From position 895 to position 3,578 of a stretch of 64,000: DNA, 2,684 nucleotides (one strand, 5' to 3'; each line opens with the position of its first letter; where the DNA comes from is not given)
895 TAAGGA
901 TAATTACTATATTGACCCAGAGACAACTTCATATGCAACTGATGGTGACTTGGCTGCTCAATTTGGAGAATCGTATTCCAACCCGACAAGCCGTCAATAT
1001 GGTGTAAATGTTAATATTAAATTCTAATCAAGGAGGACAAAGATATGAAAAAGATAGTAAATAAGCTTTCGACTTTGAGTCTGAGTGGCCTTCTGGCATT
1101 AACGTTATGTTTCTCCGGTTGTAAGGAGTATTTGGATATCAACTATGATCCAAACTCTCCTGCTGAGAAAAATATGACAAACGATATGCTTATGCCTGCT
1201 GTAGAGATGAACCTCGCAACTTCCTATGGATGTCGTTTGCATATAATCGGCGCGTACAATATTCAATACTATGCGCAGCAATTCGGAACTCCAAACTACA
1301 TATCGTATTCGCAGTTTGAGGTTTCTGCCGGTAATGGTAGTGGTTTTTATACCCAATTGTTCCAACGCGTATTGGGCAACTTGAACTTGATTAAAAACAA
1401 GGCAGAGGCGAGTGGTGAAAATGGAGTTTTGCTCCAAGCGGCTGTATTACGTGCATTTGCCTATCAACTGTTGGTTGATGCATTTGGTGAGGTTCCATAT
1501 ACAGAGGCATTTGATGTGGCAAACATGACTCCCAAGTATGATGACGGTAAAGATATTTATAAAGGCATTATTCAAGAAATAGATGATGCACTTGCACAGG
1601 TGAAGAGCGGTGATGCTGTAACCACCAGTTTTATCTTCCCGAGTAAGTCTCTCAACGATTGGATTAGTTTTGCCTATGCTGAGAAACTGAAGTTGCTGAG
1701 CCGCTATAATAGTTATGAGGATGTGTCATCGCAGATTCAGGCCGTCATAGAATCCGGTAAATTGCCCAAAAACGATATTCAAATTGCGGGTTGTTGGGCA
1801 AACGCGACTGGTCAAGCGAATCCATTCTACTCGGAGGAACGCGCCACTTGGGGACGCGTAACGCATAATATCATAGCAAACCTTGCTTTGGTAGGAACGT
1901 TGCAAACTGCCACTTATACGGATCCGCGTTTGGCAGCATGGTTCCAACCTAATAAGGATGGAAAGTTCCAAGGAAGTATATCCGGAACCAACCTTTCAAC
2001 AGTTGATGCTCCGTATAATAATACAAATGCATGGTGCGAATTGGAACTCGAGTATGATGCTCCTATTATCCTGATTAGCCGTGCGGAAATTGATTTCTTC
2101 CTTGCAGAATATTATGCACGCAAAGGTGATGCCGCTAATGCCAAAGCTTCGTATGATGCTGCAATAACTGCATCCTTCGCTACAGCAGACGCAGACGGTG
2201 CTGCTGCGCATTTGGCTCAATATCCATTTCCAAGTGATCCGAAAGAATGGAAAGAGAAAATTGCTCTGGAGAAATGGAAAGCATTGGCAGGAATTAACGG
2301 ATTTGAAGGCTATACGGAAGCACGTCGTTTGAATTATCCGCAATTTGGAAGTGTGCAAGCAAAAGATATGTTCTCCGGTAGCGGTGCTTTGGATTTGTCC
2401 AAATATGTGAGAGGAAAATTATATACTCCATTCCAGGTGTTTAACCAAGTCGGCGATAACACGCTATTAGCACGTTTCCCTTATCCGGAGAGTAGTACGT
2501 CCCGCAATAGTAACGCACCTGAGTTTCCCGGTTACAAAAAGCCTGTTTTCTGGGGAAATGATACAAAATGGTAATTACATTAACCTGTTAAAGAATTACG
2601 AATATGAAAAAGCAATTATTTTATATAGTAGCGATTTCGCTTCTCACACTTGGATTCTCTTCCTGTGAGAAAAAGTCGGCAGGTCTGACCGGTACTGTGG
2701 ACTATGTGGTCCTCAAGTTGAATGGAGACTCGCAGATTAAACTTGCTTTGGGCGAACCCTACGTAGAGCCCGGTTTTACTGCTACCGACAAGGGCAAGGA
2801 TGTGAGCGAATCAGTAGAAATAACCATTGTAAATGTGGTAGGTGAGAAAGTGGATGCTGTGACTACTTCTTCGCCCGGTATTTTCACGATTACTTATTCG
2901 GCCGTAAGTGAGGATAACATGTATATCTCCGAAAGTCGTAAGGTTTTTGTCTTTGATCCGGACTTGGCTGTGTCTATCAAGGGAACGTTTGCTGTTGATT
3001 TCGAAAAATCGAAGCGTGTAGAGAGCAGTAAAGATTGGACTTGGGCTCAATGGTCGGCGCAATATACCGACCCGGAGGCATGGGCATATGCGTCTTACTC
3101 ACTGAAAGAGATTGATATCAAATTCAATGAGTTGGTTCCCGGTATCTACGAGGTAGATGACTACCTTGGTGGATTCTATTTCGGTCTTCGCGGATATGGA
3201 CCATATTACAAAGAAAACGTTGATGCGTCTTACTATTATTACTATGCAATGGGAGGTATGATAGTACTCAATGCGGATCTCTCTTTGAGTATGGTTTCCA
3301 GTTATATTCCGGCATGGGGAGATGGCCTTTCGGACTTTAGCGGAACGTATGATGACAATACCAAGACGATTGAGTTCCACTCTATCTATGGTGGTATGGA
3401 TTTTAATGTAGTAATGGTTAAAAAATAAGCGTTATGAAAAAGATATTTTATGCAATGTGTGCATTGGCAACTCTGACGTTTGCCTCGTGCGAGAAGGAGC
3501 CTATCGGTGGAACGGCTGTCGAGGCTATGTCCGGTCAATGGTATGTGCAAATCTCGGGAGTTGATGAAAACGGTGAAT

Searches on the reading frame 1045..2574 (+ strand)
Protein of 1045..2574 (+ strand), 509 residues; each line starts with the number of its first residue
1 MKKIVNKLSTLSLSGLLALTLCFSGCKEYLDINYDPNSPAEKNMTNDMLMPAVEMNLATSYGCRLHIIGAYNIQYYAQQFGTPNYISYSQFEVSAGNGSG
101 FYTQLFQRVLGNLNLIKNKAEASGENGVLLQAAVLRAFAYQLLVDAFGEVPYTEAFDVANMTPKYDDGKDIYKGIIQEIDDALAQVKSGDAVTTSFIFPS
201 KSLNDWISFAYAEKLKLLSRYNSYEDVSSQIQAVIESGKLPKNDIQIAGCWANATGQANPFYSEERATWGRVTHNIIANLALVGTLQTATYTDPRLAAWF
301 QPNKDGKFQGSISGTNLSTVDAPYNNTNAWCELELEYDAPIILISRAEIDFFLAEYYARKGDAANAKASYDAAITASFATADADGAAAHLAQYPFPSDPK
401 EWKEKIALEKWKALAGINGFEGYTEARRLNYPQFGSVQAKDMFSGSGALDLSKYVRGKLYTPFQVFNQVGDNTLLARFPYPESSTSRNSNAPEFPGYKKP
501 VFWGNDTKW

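Call 87: search_protein_families(library=pfam, proteins=[window:1045-2574:+], max_evalue=0.00001)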
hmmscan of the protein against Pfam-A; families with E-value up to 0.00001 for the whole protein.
window:1045-2574:+ (509 aa): 2 families
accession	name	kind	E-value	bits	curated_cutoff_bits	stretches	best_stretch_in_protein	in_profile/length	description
PF12771.13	SusD-like_2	-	7e-47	160.6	27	1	46-436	9-396/415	Starch-binding associating with outer membrane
PF12741.13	SusD-like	-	2.6e-28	99.7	27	1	56-392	39-371/495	Susd and RagB outer membrane lipoprotein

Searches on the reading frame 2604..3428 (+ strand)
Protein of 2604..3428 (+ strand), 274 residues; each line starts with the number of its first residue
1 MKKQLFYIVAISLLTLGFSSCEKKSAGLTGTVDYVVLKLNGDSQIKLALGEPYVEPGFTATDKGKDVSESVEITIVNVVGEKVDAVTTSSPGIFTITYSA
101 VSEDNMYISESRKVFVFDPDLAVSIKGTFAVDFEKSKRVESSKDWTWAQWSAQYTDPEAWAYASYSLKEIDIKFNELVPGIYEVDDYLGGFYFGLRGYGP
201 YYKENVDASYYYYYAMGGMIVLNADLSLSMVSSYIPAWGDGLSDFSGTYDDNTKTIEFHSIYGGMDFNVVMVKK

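Call 87: search_protein_families(library=pfam, proteins=[window:2604-3428:+], max_evalue=0.00001)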
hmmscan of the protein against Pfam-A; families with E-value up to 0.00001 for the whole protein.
window:2604-3428:+ (274 aa): 2 families
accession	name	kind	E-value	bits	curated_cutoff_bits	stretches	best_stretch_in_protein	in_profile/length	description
PF16404.10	BT_2262-like_C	-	6.8e-16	59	29.6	1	145-272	12-124/125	BT_2262-like, C-terminal domain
PF16403.11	Bact_surface_Ig-like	-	4.7e-13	49.4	27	1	37-116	1-71/71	Bacterial surface protein, Ig-like domain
